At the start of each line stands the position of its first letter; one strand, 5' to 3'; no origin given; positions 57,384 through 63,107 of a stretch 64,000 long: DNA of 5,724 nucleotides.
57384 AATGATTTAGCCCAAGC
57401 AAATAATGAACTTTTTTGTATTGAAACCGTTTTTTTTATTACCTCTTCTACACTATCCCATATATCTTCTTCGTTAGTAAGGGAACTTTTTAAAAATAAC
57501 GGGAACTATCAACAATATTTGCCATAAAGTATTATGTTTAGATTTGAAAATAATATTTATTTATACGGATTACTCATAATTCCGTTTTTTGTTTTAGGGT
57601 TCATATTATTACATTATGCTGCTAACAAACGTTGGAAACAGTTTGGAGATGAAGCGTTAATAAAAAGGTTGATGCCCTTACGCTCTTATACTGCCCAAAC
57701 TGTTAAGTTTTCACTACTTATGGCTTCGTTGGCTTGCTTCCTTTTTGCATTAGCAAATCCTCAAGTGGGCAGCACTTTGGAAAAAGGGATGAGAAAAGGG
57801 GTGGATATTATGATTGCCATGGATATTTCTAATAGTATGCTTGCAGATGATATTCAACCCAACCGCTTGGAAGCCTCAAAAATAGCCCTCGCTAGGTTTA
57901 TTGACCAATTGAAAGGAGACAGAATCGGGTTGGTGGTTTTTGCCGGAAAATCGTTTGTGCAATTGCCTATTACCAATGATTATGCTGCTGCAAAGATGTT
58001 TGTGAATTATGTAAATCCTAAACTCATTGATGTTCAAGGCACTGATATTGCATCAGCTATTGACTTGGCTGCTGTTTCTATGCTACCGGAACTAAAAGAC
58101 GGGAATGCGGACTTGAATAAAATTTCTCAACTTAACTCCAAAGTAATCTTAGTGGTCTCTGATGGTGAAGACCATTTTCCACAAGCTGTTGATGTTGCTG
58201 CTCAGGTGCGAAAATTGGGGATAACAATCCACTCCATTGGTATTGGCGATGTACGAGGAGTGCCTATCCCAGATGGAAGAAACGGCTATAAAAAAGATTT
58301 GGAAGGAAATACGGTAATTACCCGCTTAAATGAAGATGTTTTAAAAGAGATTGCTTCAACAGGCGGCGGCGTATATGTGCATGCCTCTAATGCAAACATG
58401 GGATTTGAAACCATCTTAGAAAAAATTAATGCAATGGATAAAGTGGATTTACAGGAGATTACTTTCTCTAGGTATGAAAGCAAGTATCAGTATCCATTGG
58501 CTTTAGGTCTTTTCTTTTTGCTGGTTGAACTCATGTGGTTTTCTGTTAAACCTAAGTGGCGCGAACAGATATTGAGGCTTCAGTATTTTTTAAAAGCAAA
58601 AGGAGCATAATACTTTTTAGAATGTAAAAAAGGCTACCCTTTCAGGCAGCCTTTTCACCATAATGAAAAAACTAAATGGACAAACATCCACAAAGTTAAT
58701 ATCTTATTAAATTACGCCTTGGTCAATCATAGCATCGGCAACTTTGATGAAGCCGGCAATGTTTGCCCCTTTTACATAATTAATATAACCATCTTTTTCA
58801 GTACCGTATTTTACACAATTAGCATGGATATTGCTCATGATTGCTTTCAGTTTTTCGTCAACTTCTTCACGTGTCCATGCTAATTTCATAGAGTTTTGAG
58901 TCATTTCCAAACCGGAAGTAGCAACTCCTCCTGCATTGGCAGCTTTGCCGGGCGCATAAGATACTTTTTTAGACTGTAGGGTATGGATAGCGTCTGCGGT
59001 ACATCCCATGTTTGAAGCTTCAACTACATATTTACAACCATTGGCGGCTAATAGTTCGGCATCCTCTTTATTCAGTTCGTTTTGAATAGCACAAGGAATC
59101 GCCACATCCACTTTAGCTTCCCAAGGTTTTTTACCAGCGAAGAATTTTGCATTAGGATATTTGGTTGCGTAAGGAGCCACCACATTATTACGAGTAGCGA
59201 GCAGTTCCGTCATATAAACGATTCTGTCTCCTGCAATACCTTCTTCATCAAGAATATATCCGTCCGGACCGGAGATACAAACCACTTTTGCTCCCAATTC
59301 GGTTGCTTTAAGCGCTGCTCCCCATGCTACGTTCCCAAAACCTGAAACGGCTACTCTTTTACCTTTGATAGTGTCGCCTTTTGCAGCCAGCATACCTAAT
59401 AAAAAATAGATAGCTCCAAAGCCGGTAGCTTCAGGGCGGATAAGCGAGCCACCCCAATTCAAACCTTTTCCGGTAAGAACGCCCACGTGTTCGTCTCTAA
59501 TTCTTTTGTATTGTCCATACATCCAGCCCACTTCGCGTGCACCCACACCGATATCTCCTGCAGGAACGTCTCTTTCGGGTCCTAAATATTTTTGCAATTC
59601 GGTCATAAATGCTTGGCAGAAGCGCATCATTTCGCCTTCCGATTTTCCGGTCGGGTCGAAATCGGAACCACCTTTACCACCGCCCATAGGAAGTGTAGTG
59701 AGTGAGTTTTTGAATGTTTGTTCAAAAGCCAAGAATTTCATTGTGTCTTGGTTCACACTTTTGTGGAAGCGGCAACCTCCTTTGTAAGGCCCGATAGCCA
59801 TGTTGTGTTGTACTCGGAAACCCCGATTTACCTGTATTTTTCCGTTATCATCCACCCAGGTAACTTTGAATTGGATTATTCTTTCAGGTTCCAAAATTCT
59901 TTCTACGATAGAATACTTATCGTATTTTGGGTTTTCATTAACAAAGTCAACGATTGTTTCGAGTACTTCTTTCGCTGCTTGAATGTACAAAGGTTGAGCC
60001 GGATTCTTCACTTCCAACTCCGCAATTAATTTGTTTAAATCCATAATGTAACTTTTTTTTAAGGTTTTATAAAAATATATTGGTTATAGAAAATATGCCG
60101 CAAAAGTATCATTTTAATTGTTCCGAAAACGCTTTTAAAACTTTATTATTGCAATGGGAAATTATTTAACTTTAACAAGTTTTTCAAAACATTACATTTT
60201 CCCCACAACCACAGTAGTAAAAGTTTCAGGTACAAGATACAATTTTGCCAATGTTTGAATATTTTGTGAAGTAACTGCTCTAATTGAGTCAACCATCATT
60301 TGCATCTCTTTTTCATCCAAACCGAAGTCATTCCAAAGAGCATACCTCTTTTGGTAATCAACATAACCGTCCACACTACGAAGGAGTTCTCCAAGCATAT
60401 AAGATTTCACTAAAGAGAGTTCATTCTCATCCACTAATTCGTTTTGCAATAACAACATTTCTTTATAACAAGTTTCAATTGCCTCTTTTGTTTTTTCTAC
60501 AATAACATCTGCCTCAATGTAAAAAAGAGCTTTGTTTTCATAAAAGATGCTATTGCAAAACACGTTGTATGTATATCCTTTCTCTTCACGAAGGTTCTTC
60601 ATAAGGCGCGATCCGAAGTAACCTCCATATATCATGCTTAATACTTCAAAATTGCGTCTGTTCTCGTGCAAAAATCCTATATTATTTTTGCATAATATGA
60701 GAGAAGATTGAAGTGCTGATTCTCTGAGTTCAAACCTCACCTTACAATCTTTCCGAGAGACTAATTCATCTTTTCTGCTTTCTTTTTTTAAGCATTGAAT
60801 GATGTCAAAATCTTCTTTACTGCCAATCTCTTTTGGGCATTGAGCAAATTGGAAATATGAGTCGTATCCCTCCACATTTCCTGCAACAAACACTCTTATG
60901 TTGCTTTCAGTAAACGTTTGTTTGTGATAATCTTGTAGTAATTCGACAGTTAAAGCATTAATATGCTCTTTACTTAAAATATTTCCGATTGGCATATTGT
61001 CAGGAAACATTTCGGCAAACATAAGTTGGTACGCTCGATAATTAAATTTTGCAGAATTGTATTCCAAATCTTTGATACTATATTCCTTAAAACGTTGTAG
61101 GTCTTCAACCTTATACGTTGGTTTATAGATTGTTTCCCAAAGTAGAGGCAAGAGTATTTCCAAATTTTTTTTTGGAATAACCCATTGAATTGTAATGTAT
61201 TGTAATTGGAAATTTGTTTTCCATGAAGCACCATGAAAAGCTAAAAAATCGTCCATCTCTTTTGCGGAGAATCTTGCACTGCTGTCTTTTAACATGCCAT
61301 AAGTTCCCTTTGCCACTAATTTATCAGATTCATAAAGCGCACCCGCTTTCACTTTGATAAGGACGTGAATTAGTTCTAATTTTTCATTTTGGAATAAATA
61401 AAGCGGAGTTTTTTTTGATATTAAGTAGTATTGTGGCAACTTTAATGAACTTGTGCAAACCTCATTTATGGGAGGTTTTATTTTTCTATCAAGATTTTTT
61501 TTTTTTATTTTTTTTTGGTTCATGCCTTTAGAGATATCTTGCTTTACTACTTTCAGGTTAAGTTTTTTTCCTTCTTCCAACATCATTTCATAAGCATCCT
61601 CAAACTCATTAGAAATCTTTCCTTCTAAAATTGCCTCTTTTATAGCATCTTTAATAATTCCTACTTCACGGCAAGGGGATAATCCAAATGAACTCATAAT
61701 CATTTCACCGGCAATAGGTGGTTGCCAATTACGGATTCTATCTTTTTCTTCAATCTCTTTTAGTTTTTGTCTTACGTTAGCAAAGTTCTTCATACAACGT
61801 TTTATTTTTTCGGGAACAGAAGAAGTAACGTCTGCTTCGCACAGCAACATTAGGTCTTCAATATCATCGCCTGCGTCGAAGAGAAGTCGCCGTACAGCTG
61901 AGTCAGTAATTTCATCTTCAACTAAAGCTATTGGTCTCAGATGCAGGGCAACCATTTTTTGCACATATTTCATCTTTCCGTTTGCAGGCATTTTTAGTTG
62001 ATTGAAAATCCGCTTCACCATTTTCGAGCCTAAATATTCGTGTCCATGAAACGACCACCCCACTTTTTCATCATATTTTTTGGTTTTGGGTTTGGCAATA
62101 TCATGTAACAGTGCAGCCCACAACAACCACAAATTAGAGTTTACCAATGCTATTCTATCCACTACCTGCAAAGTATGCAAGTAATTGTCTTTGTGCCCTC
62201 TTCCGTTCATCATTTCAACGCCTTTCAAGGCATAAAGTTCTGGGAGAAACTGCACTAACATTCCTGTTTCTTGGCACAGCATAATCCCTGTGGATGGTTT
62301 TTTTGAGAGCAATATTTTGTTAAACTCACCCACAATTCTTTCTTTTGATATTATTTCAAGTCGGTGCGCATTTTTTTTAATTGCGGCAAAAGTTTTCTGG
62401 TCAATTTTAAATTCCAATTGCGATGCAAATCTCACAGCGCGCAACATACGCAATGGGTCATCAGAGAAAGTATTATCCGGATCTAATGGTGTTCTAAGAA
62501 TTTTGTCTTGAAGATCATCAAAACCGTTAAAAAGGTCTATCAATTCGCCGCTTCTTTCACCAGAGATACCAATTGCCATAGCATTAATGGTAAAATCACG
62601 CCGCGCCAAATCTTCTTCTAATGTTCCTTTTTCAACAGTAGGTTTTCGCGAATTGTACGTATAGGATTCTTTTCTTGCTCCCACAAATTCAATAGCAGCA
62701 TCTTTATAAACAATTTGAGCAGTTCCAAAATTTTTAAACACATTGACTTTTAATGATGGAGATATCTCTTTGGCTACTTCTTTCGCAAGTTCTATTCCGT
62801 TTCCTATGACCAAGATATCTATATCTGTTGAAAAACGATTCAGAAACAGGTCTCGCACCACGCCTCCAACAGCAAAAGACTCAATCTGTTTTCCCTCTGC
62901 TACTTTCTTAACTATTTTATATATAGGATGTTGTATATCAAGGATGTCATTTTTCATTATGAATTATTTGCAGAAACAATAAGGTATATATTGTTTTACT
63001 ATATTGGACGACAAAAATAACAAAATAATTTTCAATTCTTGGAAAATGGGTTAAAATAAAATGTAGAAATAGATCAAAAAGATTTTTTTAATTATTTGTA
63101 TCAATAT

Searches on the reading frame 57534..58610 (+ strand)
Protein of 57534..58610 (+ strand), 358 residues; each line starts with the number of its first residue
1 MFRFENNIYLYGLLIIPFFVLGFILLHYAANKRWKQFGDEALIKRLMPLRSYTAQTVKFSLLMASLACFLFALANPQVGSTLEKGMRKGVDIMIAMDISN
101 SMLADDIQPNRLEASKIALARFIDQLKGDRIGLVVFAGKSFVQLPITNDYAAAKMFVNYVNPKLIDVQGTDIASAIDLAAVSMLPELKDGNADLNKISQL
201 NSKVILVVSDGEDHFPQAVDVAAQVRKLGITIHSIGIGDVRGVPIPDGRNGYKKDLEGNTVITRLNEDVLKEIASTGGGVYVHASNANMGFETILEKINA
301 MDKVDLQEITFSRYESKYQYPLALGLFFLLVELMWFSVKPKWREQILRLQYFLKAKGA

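Call 11: search_protein_families(library=pfam, proteins=[window:57534-58610:+], max_evalue=0.0001)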
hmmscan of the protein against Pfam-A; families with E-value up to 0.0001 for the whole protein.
window:57534-58610:+ (358 aa): 2 families
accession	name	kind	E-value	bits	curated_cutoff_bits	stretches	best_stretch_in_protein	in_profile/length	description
PF13519.12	VWA_2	-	3e-17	63.6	27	1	92-212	1-107/107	von Willebrand factor type A domain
PF00092.34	VWA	-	2.5e-13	51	23.8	1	91-240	1-142/174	von Willebrand factor type A domain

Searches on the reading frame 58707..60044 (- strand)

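Call 11: search_protein_families(library=pfam, proteins=[window:58707-60044:-], max_evalue=0.0001)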
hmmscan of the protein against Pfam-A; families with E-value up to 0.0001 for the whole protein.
window:58707-60044:- (445 aa): 2 families
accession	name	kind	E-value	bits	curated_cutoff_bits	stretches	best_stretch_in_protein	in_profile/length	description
PF00208.27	ELFV_dehydrog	-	1.8e-84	283.7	23.4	1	198-443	1-241/241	Glutamate/Leucine/Phenylalanine/Valine dehydrogenase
PF02812.23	ELFV_dehydrog_N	-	1.3e-55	187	25.3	1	53-180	1-128/129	Glu/Leu/Phe/Val dehydrogenase, dimerisation domain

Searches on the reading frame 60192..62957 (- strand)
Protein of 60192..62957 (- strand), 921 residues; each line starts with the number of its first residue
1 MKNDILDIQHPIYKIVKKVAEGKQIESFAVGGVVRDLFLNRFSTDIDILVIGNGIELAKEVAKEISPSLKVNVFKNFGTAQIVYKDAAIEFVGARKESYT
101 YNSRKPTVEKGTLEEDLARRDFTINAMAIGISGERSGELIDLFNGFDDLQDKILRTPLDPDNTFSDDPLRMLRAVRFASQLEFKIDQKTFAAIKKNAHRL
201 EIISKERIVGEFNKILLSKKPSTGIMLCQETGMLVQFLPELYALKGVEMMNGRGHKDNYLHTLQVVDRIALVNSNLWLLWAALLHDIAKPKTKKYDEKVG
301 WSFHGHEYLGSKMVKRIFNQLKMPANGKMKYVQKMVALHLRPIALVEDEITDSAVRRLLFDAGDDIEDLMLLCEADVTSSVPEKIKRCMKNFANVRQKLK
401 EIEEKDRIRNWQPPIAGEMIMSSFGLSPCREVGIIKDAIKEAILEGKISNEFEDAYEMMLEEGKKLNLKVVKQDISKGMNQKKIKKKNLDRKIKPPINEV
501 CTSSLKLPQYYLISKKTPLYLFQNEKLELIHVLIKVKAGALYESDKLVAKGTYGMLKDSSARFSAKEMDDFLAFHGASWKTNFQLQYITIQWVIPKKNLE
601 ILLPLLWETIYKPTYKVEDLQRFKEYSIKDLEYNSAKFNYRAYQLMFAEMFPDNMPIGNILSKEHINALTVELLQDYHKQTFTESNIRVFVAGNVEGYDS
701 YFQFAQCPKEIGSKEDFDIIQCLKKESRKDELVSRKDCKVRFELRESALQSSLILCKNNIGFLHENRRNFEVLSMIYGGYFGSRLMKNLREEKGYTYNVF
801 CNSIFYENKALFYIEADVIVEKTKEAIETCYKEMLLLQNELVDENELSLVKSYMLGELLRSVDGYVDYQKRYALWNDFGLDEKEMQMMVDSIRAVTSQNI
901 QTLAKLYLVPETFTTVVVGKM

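Call 11: search_protein_families(library=pfam, proteins=[window:60192-62957:-], max_evalue=0.0001)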
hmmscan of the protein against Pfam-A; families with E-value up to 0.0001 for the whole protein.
window:60192-62957:- (921 aa): 4 families
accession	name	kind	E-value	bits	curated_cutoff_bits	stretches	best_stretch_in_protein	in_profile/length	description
PF01743.26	PolyA_pol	-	6.4e-27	94.8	23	1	28-155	2-126/126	Poly A polymerase head domain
PF12627.12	PolyA_pol_RNAbd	-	1.5e-19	70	22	1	183-242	2-62/64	Probable RNA and SrmB- binding site of polymerase A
PF05193.26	Peptidase_M16_C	-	6.8e-19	68.9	23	1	669-852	2-179/181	Peptidase M16 inactive domain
PF01966.28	HD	-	2.4e-11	44.4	22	1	260-351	3-101/116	HD domain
